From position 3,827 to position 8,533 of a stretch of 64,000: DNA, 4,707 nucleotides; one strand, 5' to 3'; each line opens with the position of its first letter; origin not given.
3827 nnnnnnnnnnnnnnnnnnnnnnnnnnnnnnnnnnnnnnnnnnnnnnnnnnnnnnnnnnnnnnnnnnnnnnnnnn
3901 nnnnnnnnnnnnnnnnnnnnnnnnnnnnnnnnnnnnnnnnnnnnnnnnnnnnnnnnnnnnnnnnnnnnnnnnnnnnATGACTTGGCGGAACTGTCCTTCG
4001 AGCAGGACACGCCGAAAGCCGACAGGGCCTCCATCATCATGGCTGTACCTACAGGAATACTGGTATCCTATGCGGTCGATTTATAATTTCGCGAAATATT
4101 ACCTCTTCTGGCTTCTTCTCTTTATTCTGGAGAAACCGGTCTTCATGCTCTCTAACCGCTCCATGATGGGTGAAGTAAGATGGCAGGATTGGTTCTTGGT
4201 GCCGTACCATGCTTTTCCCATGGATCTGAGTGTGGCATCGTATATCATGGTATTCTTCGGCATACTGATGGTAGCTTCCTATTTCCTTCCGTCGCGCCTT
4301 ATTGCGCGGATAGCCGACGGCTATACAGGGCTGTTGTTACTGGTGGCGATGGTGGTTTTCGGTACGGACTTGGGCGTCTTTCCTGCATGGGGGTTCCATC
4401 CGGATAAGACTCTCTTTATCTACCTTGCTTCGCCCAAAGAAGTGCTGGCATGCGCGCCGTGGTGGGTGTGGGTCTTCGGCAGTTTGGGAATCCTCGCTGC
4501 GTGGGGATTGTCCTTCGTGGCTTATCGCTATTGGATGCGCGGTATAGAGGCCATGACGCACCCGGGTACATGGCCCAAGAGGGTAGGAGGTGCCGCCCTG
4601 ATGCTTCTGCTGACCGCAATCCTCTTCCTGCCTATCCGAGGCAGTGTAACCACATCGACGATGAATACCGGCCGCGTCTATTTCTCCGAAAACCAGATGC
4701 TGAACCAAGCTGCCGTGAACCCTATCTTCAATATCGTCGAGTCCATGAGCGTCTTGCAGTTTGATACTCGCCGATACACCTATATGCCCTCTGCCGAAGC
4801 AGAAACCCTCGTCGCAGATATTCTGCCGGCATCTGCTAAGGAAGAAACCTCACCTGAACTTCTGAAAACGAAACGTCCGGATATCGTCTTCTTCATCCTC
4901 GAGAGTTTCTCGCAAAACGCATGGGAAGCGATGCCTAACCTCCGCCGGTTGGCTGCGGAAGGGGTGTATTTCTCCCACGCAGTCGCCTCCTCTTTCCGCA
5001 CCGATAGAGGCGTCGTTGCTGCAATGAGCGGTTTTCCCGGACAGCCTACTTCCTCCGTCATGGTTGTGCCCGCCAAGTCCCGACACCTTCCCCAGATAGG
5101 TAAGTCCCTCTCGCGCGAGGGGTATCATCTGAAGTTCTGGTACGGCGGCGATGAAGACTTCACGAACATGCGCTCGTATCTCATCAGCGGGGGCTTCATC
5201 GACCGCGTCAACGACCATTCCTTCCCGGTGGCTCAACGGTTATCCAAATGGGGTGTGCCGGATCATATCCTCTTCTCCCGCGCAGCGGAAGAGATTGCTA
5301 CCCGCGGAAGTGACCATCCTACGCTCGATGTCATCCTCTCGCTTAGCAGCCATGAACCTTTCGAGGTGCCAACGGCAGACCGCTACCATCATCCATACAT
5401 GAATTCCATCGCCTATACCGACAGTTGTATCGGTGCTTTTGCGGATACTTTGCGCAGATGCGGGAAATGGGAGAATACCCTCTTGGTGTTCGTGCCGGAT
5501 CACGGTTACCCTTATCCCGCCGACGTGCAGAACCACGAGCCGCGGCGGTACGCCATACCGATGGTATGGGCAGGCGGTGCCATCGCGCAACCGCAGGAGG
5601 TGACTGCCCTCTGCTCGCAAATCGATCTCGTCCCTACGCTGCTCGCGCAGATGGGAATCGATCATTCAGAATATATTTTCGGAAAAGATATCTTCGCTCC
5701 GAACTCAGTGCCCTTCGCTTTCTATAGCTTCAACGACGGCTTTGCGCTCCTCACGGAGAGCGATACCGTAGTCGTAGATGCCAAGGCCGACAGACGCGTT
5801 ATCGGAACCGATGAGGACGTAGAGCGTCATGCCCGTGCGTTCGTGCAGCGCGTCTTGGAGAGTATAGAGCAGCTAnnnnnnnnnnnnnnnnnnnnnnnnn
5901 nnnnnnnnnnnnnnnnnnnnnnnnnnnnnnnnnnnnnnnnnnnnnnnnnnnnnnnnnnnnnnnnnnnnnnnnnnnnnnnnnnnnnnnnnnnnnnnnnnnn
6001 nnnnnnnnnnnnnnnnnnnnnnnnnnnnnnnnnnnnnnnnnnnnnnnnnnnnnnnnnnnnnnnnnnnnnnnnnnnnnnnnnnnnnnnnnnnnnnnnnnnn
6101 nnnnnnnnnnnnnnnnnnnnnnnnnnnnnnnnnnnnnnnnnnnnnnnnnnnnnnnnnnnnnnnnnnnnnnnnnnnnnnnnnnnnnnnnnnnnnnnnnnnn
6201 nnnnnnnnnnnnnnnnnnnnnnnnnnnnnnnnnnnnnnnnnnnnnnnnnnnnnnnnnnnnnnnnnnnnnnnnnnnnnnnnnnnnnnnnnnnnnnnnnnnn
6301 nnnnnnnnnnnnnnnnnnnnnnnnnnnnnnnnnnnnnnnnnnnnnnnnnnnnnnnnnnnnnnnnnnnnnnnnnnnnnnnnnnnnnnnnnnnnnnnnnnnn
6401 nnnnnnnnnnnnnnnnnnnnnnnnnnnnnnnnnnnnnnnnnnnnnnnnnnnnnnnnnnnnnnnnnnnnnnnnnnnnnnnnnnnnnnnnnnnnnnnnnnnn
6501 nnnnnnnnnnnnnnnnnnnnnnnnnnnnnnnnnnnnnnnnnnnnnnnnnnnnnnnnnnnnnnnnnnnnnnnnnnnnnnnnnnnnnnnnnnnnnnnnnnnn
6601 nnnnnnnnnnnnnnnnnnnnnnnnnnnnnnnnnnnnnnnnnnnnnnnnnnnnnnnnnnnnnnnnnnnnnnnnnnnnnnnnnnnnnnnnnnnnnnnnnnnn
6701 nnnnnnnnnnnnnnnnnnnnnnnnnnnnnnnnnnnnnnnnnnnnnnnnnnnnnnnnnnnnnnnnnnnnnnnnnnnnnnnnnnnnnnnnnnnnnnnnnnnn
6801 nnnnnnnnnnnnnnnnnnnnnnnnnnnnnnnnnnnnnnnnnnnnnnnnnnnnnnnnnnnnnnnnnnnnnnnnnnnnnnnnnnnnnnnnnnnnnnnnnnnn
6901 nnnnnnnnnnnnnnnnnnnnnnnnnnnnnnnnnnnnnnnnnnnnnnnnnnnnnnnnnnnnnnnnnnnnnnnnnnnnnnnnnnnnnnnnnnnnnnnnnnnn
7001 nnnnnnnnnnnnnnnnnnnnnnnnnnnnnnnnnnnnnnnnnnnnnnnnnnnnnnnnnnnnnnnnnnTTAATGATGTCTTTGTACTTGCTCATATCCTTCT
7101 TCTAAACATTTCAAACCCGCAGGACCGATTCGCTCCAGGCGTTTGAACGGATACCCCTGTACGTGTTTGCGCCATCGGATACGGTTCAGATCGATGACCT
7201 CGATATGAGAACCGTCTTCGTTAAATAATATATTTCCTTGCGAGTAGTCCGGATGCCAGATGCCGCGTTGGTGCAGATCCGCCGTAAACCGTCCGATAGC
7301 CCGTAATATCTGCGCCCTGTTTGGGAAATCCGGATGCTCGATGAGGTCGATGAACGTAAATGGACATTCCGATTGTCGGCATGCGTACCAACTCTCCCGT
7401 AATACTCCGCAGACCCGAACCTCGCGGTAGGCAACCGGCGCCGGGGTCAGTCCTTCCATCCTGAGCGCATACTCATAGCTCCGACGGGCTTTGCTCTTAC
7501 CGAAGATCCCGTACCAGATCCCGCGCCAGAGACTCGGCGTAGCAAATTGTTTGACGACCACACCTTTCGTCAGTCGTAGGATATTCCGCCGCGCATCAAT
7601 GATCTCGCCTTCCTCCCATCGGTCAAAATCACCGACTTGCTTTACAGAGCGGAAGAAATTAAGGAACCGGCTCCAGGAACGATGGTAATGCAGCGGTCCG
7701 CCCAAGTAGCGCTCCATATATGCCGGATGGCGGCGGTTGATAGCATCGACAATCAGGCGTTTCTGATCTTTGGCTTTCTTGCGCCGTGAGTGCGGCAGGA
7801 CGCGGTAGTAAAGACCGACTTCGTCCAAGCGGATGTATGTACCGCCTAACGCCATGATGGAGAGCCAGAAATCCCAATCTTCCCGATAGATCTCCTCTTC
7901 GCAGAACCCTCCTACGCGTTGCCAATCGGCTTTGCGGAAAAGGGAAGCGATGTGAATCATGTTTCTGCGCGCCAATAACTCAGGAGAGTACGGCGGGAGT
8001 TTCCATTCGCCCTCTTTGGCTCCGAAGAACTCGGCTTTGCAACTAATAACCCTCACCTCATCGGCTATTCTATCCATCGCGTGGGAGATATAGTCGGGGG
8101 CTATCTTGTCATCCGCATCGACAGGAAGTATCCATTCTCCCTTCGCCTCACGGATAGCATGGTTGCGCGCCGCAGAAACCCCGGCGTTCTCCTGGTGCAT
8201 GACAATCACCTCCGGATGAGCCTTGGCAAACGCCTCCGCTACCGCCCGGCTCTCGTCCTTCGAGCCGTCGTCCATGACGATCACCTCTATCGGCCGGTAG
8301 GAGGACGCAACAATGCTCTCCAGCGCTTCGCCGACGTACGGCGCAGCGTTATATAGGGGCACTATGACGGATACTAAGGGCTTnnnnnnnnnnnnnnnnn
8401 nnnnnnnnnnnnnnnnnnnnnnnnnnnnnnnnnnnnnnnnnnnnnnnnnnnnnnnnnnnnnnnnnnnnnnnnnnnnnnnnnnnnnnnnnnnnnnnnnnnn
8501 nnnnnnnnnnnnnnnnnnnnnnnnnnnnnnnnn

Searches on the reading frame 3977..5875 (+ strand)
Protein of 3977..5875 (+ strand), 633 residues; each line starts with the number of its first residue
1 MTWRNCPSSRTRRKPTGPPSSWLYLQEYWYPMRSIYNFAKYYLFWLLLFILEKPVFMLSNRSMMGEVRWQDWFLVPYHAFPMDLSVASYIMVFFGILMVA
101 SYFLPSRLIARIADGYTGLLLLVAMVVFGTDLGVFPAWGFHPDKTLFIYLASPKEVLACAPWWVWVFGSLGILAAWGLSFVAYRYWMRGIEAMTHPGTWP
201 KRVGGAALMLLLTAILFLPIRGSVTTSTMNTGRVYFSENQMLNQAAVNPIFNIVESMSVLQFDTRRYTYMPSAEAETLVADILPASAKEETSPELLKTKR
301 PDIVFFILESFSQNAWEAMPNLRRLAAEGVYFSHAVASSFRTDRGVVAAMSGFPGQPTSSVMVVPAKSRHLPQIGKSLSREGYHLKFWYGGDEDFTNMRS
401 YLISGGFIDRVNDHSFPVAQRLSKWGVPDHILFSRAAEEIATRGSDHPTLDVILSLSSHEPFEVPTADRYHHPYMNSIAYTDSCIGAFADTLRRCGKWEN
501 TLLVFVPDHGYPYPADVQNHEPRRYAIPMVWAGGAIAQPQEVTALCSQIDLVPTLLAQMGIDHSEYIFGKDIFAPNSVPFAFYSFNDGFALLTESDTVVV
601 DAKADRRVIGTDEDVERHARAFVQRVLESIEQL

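Call 50: search_protein_families(library=pfam, proteins=[window:3977-5875:+], max_evalue=0.0001)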
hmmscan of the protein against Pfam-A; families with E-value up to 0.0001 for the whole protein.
window:3977-5875:+ (633 aa): 1 family
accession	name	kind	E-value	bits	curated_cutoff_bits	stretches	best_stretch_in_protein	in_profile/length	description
PF00884.28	Sulfatase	-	6.3e-34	118.1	25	1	301-561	1-301/301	Sulfatase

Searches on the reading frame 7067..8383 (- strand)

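Call 50: search_protein_families(library=pfam, proteins=[window:7067-8383:-], max_evalue=0.0001)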
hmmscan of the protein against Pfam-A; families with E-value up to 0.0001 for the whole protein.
window:7067-8383:- (438 aa): 4 families
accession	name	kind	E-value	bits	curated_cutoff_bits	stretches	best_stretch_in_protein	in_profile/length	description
PF00535.33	Glycos_transf_2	-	3.5e-34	118.6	23.3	1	5-131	1-129/168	Glycosyl transferase family 2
PF13641.12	Glyco_tranf_2_3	-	1.3e-17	65.1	27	1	4-133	3-131/230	Glycosyltransferase like family 2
PF10111.15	Glyco_tranf_2_2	-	9.1e-10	38.9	27.3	1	5-102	1-102/276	Glycosyltransferase like family 2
PF06293.20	Kdo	-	1.8e-06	28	21.3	1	355-407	119-174/207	Lipopolysaccharide kinase (Kdo/WaaP) family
